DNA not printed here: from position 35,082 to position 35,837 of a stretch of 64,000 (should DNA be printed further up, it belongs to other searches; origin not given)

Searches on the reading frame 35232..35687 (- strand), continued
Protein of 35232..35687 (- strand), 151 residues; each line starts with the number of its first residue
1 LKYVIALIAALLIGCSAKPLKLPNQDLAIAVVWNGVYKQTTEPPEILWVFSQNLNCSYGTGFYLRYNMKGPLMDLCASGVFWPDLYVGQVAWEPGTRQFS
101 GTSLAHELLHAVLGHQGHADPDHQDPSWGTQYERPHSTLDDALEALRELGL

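Call 81: search_protein_families(library=pfam, max_evalue=1, proteins=[L024:6790-7290:+, L025:1019-1402:+, L026:9365-9874:+, L027:6913-7290:+, L033:6260-6604:+, L026:9909-10163:+, L033:6606-6968:+, L027:7537-7962:+, L026:8698-9399:+, L033:6904-7380:+])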
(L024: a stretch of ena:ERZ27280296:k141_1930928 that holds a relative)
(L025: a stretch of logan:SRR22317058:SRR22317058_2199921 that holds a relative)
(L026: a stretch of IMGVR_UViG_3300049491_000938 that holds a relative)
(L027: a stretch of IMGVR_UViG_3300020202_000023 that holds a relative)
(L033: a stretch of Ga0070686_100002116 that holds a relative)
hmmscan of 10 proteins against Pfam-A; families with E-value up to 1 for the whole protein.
L024:6790-7290:+ (166 aa): 13 families
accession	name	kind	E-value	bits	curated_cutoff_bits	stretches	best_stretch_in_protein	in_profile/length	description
PF20079.4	DUF6474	-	0.0037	17.6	27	1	24-103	134-214/216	Family of unknown function (DUF6474)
PF13166.12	AAA_13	-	0.0067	15.6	36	1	26-135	312-397/713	AAA domain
PF12128.14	DUF3584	-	0.0071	14.3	31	1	22-115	600-690/1191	Protein of unknown function (DUF3584)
PF21865.2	TLN1-like_RS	-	0.0078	16.8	27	1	24-117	10-105/165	Talin 1-like, rod segment domain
PF06009.19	Laminin_II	-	0.012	16.1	33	1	19-110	15-100/138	Laminin Domain II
PF23831.1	DUF7201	-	0.015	15.5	27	1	30-116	16-93/142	Coiled-coil region of unknown function (DUF7201)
PF04837.17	MbeB_N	-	0.03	15.1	22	1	73-102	12-41/52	MbeB-like, N-term conserved region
PF08702.15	Fib_alpha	-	0.11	13.2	29.9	0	88-134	23-69/143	Fibrinogen alpha/beta chain family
PF06103.16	DUF948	-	0.16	12.6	37.2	0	10-80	15-85/89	Bacterial protein of unknown function (DUF948)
PF25764.1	KIF21A_4th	-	0.36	10.9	33.1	0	21-135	28-138/183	KIF21A-like domain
PF05377.16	FlaC_arch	-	0.37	11.6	27.8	0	21-50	7-36/55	Flagella accessory protein C (FlaC)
PF11727.13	ISG65-75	-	0.51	10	25.1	0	56-135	64-138/281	Invariant surface glycoprotein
PF01920.25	Prefoldin_2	-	0.53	10.7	27.6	0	37-115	7-84/106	Prefoldin subunit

L025:1019-1402:+ (127 aa): 12 families
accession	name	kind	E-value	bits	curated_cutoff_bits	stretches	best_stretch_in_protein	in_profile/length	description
PF17078.10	SHE3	-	0.0011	19.2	30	1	58-106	12-61/228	SWI5-dependent HO expression protein 3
PF09787.14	Golgin_A5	-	0.017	15.1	31.7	1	19-99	53-133/305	Golgin subfamily A member 5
PF21773.2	ODAD1_CC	-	0.019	14.5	27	1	24-94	195-265/287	ODAD1 central coiled coil region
PF25450.1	Rab11-FIP3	-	0.07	13.9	31.9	1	9-64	57-112/125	Rab11-FIP3-like domain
PF00804.31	Syntaxin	-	0.088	13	26.7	1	21-102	3-80/157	Syntaxin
PF14235.11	DUF4337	-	0.15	12.7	27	1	32-118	48-138/161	Domain of unknown function (DUF4337)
PF07889.17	DUF1664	-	0.16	12.4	34.6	1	10-69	63-121/124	Protein of unknown function (DUF1664)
PF01544.23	CorA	-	0.17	11.6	27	1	31-119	93-180/292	CorA-like Mg2+ transporter protein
PF04632.18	FUSC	-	0.24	10.4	30.9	1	31-106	567-642/660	Fusaric acid resistance protein family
PF14197.11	Cep57_CLD_2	-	0.3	11.7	27.1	0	22-54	33-65/67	Centrosome localisation domain of PPC89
PF10779.14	XhlA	-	0.45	11.2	34.7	0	10-41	15-46/67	Haemolysin XhlA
PF03961.19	FapA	-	0.62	10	31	1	18-92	154-229/272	Flagellar Assembly Protein A beta solenoid domain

L026:9365-9874:+ (169 aa): 15 families
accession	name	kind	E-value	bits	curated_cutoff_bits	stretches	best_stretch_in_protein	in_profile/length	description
PF16326.10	ABC_tran_CTD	-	0.0034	18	32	1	89-138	10-64/69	ABC transporter C-terminal domain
PF23991.1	DUF7310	-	0.0043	18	40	1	92-140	28-76/83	Coiled-coil region of unknown function (DUF7310)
PF06160.17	EzrA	-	0.0084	14.9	39.6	1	42-132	304-396/557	Septation ring formation regulator, EzrA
PF20667.3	Sec10_N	-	0.015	15.8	27.4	1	61-131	16-86/118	Exocyst complex component Sec10, N-terminal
PF00906.25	Hepatitis_core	-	0.021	14.8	22.6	1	66-143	82-164/273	Hepatitis core antigen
PF07407.17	Seadorna_VP6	-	0.038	13.5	27.2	1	54-135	23-107/399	Seadornavirus VP6 protein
PF09762.14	CCDC93_CC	-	0.04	13.4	30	1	41-136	91-185/429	CCDC93 coiled-coil domain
PF23025.1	YbjQ_2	-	0.044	14.5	29.1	1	108-145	19-57/103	C2 domain-containing protein 5, YbjQ-like domain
PF10779.14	XhlA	-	0.083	13.5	34.7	0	43-76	10-43/67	Haemolysin XhlA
PF14942.11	Muted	-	0.11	13.1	26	1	72-144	42-116/146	Organelle biogenesis, Muted-like protein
PF14712.11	Snapin_Pallidin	-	0.15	13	29.6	0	47-127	16-81/89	Snapin/Pallidin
PF00992.25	Troponin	-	0.18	12.6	26.2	1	38-81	45-88/134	Troponin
PF07889.17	DUF1664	-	0.24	11.9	34.6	1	54-129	48-122/124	Protein of unknown function (DUF1664)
PF03194.20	LUC7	-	0.27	11.4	33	1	50-137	83-168/246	LUC7 N_terminus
PF04740.18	LXG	-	0.32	11.3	26.5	1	50-129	105-191/202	LXG domain of WXG superfamily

L027:6913-7290:+ (125 aa): 4 families
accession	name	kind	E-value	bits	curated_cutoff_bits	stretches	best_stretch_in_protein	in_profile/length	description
PF14883.12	GHL13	-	0.0088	15.6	27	1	88-120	60-92/324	Hypothetical glycosyl hydrolase family 13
PF20537.3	DUF6752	-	0.052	13.8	27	1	31-82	3-50/55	Domain of unknown function (DUF6752)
PF16331.10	TolA_bind_tri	-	0.087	13.4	30.1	1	30-66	3-39/76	TolA binding protein trimerisation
PF04102.17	SlyX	-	0.18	12.9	30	1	30-69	2-41/67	SlyX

L033:6260-6604:+ (114 aa): 2 families
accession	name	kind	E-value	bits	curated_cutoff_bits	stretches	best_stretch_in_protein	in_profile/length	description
PF15905.10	HMMR_N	-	0.074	12.9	30.1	1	8-76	238-304/330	Hyaluronan mediated motility receptor N-terminal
PF12279.13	DUF3619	-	0.13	13.1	22.2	1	34-108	10-89/130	Protein of unknown function (DUF3619)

L026:9909-10163:+ (84 aa): 3 families
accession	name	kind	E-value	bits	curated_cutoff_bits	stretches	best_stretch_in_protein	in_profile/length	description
PF07675.18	Cleaved_Adhesin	-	0.025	14.9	21.4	1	24-72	82-128/174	Cleaved Adhesin Domain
PF25587.1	Rv2743c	-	0.083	13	27.7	1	7-78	31-97/237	Rv2743c family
PF08139.17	LPAM_1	-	0.55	11.2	20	1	9-23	2-16/18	Prokaryotic membrane lipoprotein lipid attachment site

L033:6606-6968:+ (120 aa): 0 families

L027:7537-7962:+ (141 aa): 2 families
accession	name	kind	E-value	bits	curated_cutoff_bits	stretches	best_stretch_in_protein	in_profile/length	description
PF08291.16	Peptidase_M15_3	-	4.6e-17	62.6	23.2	1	6-118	2-108/108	Peptidase M15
PF05951.18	Peptidase_M15_2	-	7.1e-05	23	27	1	44-119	71-147/153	Bacterial protein of unknown function (DUF882)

L026:8698-9399:+ (233 aa): 1 family
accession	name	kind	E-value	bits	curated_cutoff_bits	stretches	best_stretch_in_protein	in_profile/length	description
PF23399.1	LTI65_PGEED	-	0.24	11.7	27.3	1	30-40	17-27/31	LTI65/LTI78 PGEED repeat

L033:6904-7380:+ (158 aa): 1 family
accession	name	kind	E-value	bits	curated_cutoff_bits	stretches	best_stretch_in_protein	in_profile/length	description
PF24405.1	Pua-like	-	0.018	15.3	27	1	85-122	15-51/176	Pua-like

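Call 82: search_protein_families(library=phrogs, max_evalue=0.01, proteins=[L024:6790-7290:+, L025:1019-1402:+, L026:9365-9874:+, L027:6913-7290:+, L033:6260-6604:+, L026:9909-10163:+, L033:6606-6968:+, L027:7537-7962:+, L026:8698-9399:+, L033:6904-7380:+])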
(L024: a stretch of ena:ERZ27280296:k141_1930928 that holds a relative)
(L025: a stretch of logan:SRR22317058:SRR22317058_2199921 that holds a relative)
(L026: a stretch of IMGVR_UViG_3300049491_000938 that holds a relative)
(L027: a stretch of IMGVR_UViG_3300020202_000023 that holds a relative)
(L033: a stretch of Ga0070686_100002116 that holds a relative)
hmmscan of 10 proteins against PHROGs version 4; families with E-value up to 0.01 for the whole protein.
L024:6790-7290:+ (166 aa): 3 families
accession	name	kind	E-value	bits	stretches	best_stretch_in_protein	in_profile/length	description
phrog_5553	-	unknown function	0.00024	22.3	1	23-129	9-113/114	-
phrog_689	-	lysis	0.0018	19.5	0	63-162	12-88/91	holin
phrog_2990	-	unknown function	0.0053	18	0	20-96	32-104/133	-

L025:1019-1402:+ (127 aa): 2 families
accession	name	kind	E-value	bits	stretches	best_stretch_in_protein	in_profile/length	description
phrog_2990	-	unknown function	5e-06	27.7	1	30-108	29-115/133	-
phrog_1193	-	other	0.0084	17.1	0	18-63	4-48/76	hemolysin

L026:9365-9874:+ (169 aa): 4 families
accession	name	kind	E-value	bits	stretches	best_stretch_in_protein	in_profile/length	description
phrog_1193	-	other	0.00024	22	0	100-135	5-40/76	hemolysin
phrog_937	-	other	0.00054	21.3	0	89-165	24-111/115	hemolysin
phrog_17426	-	tail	0.00066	19.9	1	44-155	322-429/492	adhesin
phrog_77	-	DNA, RNA and nucleotide metabolism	0.0086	15.6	1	51-137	699-778/967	SbcC-like subunit of palindrome specific endonuclease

L027:6913-7290:+ (125 aa): 0 families

L033:6260-6604:+ (114 aa): 1 family
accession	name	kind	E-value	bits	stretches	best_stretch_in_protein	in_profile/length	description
phrog_16654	-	unknown function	0.0013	19.8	1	33-101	24-94/101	-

L026:9909-10163:+ (84 aa): 0 families

L033:6606-6968:+ (120 aa): 0 families

L027:7537-7962:+ (141 aa): 4 families
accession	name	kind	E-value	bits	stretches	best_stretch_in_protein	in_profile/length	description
phrog_894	-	lysis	7.9e-31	108.4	1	1-136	44-178/389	endolysin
phrog_17373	-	other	3.6e-12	47.5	1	32-126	41-129/224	peptidase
phrog_25247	-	other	0.00063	19.9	1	48-119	440-503/520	peptidase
phrog_28234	-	lysis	0.002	18.3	1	46-131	289-370/372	endolysin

L026:8698-9399:+ (233 aa): 0 families

L033:6904-7380:+ (158 aa): 0 families

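Call 90: fold_search(model_id=the predicted structure, library=viral)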
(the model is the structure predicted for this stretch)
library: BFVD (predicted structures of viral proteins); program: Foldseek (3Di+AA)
matches with E <= 10: 215; with E <= 0.001: 0
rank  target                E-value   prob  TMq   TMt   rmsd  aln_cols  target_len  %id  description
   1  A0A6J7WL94            2.4e-02  0.95  0.43  0.50   6.5       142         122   17  IrrE N-terminal-like domain-containing protein [uncultured Caudovirales phage]
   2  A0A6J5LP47            2.9e-02  0.51  0.31  0.16  16.2       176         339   14  Uncharacterized protein [uncultured Caudovirales phage]
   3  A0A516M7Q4            3.5e-02  0.82  0.38  0.18   7.8       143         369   16  (no name in the UniProt tables at hand)
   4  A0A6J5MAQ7            8.1e-02  0.60  0.32  0.39   8.1       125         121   15  Uncharacterized protein [uncultured Caudovirales phage]
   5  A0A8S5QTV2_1          1.0e-01  0.30  0.32  0.07   9.7       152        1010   14  Nuclease [Podoviridae sp. ctKS020]
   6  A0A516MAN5            1.3e-01  0.57  0.38  0.19   8.5       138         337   16  (no name in the UniProt tables at hand)
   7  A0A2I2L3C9            1.4e-01  0.23  0.33  0.17   7.1       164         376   15  SprT-like protein [Orpheovirus IHUMI-LCC2]
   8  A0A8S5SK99            1.8e-01  0.33  0.28  0.27   8.7       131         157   14  Lethal factor [Siphoviridae sp. ctrCN24]
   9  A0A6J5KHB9            2.0e-01  0.41  0.36  0.30  13.3       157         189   14  Peptidase M48 [uncultured Caudovirales phage]
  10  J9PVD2                2.1e-01  0.28  0.32  0.37   7.9       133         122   10  Uncharacterized protein [Bacillus phage BCD7]
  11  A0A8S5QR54            2.1e-01  0.16  0.30  0.22  10.6       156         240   12  Uncharacterized protein [Myoviridae sp. ctgXL3]
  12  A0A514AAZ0            2.3e-01  0.20  0.26  0.32  14.8       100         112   14  (no name in the UniProt tables at hand)
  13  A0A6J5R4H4            2.4e-01  0.38  0.32  0.07   7.0       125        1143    9  AAA domain containing protein [uncultured Caudovirales phage]
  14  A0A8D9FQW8            2.6e-01  0.21  0.30  0.26  13.8       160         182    9  SprT-like domain-containing protein [uncultured marine phage]
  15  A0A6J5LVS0            2.8e-01  0.60  0.40  0.11   6.2       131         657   13  Uncharacterized protein [uncultured Caudovirales phage]
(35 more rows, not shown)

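Call 96: find_encoding_contigs(protein=P0146, flank=6000, max_places=4)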
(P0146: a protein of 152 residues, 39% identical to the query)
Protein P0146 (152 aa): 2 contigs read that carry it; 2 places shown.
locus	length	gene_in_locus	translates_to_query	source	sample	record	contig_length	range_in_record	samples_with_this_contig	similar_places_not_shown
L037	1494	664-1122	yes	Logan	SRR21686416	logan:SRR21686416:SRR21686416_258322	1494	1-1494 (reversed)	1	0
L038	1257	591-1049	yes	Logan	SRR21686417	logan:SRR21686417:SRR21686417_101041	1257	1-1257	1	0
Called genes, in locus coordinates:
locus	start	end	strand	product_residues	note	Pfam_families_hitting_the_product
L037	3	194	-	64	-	?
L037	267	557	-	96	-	-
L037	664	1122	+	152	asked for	-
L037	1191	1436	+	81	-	-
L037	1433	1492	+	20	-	?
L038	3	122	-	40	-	?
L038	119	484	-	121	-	-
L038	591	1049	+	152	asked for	-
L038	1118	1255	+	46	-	?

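Call 97: find_encoding_contigs(protein=P0153, flank=6000, max_places=4)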
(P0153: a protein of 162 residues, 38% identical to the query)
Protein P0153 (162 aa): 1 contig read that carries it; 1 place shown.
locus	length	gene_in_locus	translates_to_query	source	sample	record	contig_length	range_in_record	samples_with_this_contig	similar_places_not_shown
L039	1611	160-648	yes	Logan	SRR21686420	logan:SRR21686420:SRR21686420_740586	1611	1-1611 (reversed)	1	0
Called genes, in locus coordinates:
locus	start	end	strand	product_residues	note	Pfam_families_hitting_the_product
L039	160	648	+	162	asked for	-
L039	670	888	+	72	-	-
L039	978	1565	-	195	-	-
